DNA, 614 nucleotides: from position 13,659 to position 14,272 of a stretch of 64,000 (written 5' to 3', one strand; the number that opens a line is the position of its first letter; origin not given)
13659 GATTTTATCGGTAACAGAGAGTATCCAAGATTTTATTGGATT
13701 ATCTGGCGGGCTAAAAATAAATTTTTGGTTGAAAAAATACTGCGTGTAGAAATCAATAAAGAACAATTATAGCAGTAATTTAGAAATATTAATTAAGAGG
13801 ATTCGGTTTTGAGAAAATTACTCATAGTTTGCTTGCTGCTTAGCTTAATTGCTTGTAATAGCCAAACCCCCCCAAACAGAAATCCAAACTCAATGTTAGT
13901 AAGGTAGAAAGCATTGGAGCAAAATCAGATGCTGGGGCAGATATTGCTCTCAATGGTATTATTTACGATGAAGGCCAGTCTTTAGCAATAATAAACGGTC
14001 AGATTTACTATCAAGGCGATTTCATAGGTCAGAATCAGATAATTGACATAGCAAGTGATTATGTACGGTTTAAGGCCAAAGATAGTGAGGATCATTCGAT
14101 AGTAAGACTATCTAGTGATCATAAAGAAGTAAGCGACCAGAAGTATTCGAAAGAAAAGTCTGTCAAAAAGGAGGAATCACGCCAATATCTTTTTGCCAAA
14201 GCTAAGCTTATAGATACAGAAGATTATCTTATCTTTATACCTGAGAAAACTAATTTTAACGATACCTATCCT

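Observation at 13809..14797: Lipoprotein esterase interrupted exactly at a C7 homopolymer: phase-variation switch or pseudogene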

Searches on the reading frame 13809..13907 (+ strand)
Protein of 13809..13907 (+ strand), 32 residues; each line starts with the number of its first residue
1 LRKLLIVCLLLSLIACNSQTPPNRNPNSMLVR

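Call 63: find_encoding_contigs(protein=window:13809-13907:+, flank=1500, max_places=10)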
Protein window:13809-13907:+ (32 aa): no gene with exactly this product is on record in the collection.

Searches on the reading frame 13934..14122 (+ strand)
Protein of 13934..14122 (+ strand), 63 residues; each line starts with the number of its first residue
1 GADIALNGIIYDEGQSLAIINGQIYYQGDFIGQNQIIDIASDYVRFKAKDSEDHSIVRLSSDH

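Call 62: search_protein_families(library=pfam, alignment_id=A2, max_evalue=1)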
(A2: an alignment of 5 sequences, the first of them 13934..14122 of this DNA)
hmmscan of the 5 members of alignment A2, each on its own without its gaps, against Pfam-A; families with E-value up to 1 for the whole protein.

A. member 1, window:13934-14122:+ (63 aa): 2 families
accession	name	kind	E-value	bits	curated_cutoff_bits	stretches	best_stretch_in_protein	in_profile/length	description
PF16537.11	T2SSB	-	0.002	18.2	28.4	1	4-44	4-47/60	Type II secretion system protein B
PF23862.1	CdsD_C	-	0.011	16.3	27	1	14-44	13-44/56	CdsD C-terminal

B. families by the number of members that match (of 5 scanned): 4 families
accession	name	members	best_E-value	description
PF23862.1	CdsD_C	5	5.2e-08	CdsD C-terminal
PF16537.11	T2SSB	5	5.5e-06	Type II secretion system protein B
PF24502.1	Ig_TMEM131homol_3rd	1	0.073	TMEM131 homolog third Ig-like domain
PF21192.3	NMD3_OB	1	0.18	NMD3 OB-fold domain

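Call 64: predict_structure(alignment_id=A2)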
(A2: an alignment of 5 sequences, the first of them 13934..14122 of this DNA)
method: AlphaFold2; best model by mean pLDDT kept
length: 63 residues; sequences in the alignment: 5
mean_pLDDT: 88.6   pTM: 0.74
mean pLDDT of the five models: 88.6, 88.4, 86.9, 86.8, 86.1
residues with pLDDT >= 90: 44; 70-90: 14; 50-70: 4; < 50: 1
segments of 3 or more residues with pLDDT < 50: none
pLDDT, mean of each block of 10 residues (from residue 1): 84 89 94 94 92 88 57
secondary structure, 60 per line:
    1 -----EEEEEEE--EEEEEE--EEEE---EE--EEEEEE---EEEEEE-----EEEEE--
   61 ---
elements in order: E6-12 E15-20 E23-26 E34-39 E43-48 E54-58
